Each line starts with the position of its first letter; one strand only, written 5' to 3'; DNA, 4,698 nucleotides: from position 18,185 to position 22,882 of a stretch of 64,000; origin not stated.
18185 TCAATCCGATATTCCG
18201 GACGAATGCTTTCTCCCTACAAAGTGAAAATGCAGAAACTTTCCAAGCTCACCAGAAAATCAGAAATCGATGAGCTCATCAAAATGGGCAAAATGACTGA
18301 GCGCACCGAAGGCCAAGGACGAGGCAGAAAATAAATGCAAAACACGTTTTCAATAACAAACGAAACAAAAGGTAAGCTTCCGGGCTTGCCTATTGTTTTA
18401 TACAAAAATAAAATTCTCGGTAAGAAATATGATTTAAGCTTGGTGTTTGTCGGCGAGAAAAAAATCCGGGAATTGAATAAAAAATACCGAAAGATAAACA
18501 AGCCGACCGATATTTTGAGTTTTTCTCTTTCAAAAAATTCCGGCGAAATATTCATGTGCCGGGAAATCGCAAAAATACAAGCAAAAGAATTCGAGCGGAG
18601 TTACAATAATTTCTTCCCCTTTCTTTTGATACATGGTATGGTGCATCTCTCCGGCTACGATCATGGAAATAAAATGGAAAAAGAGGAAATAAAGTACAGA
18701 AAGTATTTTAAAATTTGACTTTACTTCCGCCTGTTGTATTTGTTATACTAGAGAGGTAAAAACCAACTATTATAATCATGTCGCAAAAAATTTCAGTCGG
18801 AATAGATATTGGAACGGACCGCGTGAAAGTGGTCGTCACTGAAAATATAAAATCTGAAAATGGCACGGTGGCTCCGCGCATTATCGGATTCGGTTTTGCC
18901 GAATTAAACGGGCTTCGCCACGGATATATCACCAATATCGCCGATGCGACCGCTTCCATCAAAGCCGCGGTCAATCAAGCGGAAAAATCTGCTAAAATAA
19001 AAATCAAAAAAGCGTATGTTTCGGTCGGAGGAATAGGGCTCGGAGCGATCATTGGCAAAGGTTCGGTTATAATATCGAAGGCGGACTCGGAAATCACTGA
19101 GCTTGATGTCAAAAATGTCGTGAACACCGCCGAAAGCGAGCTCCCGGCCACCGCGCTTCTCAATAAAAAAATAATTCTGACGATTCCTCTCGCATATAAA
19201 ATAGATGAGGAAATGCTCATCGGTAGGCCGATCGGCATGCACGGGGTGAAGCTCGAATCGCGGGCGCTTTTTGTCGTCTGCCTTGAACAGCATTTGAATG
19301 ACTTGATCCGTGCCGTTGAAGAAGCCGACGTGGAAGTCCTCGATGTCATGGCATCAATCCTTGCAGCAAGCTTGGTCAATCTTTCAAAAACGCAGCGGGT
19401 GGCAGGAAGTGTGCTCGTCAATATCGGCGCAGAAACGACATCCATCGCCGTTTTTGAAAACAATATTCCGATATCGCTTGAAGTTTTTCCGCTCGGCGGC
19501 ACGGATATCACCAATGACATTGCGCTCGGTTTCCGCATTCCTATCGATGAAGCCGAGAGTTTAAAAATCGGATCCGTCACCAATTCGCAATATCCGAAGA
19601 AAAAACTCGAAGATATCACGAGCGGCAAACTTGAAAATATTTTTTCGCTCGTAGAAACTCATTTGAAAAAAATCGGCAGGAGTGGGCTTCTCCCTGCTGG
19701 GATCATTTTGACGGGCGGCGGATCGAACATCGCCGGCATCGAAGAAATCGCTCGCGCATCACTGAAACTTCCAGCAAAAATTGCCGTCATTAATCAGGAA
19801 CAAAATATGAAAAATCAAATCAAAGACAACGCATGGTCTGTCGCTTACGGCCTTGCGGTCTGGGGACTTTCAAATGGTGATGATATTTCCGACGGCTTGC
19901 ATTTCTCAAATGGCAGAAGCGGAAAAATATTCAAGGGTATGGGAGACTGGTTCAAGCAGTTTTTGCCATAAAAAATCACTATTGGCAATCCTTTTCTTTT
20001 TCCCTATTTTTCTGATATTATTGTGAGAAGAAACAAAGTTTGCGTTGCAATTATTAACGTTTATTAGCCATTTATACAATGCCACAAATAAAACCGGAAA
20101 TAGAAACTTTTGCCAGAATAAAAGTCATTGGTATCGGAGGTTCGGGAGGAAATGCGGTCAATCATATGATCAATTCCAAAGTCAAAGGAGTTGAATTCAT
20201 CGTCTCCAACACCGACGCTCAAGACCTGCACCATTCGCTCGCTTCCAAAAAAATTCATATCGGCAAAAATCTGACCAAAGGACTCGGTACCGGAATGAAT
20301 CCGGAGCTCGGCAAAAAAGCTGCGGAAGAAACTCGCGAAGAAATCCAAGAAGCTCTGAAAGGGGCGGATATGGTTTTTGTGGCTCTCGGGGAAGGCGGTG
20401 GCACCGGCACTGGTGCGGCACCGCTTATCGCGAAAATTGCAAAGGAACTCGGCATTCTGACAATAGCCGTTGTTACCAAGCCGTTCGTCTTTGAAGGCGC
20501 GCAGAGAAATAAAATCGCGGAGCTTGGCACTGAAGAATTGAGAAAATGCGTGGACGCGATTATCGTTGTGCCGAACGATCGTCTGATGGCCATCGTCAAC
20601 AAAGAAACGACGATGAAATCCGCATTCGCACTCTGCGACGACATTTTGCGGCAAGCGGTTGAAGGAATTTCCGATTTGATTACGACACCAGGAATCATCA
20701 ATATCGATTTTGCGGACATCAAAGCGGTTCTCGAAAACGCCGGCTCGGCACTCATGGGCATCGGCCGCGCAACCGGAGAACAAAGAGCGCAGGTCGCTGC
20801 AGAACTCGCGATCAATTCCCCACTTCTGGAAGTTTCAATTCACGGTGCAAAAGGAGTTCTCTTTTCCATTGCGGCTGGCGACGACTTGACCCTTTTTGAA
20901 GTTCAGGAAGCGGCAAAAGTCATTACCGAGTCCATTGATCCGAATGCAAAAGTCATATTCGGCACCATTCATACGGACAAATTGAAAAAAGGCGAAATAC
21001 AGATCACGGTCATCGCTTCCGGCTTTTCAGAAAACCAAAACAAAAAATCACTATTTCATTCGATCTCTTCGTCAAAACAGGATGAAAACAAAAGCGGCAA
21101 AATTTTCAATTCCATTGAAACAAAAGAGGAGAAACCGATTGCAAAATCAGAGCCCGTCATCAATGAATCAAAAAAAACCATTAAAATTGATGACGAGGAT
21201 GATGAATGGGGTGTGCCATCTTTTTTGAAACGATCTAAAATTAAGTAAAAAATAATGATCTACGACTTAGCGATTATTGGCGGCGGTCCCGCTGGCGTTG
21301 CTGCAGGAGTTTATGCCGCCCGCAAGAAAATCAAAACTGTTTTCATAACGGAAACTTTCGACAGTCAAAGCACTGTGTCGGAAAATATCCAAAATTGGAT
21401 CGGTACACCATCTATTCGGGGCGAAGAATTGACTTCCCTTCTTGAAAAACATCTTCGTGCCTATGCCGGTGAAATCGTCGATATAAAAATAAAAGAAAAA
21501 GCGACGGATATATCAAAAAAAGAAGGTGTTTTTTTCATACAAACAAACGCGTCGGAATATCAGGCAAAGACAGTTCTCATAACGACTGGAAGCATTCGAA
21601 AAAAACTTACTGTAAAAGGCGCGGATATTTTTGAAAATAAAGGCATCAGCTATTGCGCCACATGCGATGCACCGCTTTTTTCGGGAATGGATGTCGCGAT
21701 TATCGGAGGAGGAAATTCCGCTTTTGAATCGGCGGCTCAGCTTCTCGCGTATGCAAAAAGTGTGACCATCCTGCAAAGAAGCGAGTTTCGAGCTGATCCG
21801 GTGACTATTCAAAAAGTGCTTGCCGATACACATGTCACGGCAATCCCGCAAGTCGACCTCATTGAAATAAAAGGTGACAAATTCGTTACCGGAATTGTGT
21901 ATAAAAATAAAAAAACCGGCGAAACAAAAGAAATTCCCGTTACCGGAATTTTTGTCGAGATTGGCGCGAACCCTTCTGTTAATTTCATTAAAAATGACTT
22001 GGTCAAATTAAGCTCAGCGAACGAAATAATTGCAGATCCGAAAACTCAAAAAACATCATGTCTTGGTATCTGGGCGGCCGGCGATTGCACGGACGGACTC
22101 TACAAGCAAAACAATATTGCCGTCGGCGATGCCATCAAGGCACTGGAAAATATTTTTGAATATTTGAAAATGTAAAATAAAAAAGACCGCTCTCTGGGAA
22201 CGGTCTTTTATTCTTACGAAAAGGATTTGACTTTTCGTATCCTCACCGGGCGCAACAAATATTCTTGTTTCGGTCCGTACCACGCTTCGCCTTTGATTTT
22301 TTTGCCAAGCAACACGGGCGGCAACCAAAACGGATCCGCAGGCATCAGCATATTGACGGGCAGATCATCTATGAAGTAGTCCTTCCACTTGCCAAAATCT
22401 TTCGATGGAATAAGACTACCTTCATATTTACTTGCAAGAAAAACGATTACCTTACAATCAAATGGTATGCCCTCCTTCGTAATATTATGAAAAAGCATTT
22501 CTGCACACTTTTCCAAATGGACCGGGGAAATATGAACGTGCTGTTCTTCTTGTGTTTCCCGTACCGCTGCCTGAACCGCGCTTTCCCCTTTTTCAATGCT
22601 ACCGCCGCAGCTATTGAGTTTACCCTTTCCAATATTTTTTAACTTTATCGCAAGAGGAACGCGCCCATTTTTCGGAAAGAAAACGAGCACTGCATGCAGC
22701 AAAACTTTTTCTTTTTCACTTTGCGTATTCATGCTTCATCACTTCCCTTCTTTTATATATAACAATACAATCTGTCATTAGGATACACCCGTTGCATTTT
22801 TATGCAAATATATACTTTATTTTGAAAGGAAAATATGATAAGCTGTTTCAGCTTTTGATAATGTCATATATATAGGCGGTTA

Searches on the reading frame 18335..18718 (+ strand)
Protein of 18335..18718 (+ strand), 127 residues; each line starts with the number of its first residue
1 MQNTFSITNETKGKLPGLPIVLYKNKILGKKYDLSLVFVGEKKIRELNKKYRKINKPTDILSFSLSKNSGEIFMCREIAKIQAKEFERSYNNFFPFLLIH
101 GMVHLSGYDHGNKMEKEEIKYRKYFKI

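Call 64: search_protein_families(library=pfam, proteins=[window:18335-18718:+], max_evalue=0.1)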
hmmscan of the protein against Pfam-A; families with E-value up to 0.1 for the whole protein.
window:18335-18718:+ (127 aa): 2 families
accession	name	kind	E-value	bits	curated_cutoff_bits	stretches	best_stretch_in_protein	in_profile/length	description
PF02130.23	YbeY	-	1.9e-28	99.4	25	1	28-121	24-120/129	Endoribonuclease YbeY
PF11530.13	Pilin_PilX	-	0.077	13.4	25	0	25-84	51-109/127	Minor type IV pilin, PilX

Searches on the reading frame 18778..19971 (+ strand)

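Call 10: search_protein_families(library=pfam, proteins=[window:18778-19971:+], max_evalue=0.001)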
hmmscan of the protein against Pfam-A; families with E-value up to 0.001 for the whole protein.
window:18778-19971:+ (397 aa): 4 families
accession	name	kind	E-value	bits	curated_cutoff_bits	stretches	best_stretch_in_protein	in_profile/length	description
PF14450.12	FtsA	-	2.8e-25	89.6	31.8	1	212-358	1-127/127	Cell division protein FtsA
PF11104.14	PilM_2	-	6.1e-14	52.1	27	1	165-351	130-320/340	Type IV pilus assembly protein PilM;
PF02491.25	SHS2_FTSA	-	4.6e-11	43.3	25.4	1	94-166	10-78/79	SHS2 domain inserted in FTSA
PF06723.19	MreB_Mbl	-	1.7e-05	24.3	27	0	276-336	241-304/327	MreB/Mbl protein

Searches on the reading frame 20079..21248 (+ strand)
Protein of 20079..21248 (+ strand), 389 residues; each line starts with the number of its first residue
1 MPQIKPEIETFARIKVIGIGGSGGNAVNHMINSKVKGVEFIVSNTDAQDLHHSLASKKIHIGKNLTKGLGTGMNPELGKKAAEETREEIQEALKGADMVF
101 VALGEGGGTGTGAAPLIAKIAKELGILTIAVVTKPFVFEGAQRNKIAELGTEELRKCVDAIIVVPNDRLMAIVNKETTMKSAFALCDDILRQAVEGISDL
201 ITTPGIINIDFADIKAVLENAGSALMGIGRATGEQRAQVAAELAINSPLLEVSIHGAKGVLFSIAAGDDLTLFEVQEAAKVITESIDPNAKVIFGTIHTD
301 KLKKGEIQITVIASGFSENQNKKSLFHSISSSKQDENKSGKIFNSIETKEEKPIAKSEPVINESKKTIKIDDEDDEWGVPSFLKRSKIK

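Call 10: search_protein_families(library=pfam, proteins=[window:20079-21248:+], max_evalue=0.001)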
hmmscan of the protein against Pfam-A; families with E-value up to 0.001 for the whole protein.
window:20079-21248:+ (389 aa): 3 families
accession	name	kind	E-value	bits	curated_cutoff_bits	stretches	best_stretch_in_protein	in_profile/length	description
PF00091.31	Tubulin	-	1.3e-48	166.2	33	1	13-174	1-190/190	Tubulin/FtsZ family, GTPase domain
PF12327.13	FtsZ_C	-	2.6e-31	108.2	27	1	222-316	1-94/95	FtsZ family, C-terminal domain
PF13460.12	NAD_binding_10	-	0.0001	22.7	27.2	1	84-139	49-103/184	NAD(P)H-binding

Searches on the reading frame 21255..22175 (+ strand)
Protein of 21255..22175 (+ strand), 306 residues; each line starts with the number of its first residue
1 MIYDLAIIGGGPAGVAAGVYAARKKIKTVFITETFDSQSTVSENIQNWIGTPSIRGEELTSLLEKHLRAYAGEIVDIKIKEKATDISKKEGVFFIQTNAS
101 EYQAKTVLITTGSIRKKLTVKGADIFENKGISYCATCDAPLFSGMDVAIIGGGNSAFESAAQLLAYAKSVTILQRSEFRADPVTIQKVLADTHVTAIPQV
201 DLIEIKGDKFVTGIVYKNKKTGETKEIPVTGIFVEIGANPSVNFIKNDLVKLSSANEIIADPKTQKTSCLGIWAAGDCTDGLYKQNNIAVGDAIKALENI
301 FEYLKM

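Call 10: search_protein_families(library=pfam, proteins=[window:21255-22175:+], max_evalue=0.001)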
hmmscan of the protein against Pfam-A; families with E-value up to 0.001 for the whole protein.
window:21255-22175:+ (306 aa): 10 families
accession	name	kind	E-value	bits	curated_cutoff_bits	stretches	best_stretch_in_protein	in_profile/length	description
PF07992.20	Pyr_redox_2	-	2.8e-38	132.4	26.1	1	3-291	1-289/291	Pyridine nucleotide-disulphide oxidoreductase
PF13738.12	Pyr_redox_3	-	1.7e-28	100.2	30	2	74-276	95-305/305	Pyridine nucleotide-disulphide oxidoreductase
PF01134.28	GIDA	-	9e-09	35.3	22.1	1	4-77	1-66/391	Glucose inhibited division protein A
PF03486.20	HI0933_like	-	1.3e-07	31.8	50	0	4-31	2-29/244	HI0933-like protein Rossmann domain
PF00070.33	Pyr_redox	-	6.3e-07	30.3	22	1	147-216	2-79/82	Pyridine nucleotide-disulphide oxidoreductase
PF12831.13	FAD_oxidored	-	1.8e-06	28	27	1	4-33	1-30/416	FAD dependent oxidoreductase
PF01266.30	DAO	-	0.00011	22.3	27.9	0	4-50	1-47/353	FAD dependent oxidoreductase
PF00890.30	FAD_binding_2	-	0.00023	21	20.4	0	4-43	1-42/414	FAD binding domain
PF13454.12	NAD_binding_9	-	0.0003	21.2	21.8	0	65-112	105-153/155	FAD-NAD(P)-binding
PF01946.23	Thi4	-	0.00097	18.9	26.2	0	3-32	18-48/235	Thi4 family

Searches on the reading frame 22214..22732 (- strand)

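Call 10: search_protein_families(library=pfam, proteins=[window:22214-22732:-], max_evalue=0.001)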
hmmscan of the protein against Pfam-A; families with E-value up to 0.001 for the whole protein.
window:22214-22732:- (172 aa): 1 family
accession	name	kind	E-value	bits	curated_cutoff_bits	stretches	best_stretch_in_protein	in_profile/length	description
PF00293.34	NUDIX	-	4.5e-08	33.6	21.1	1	16-110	8-102/134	NUDIX domain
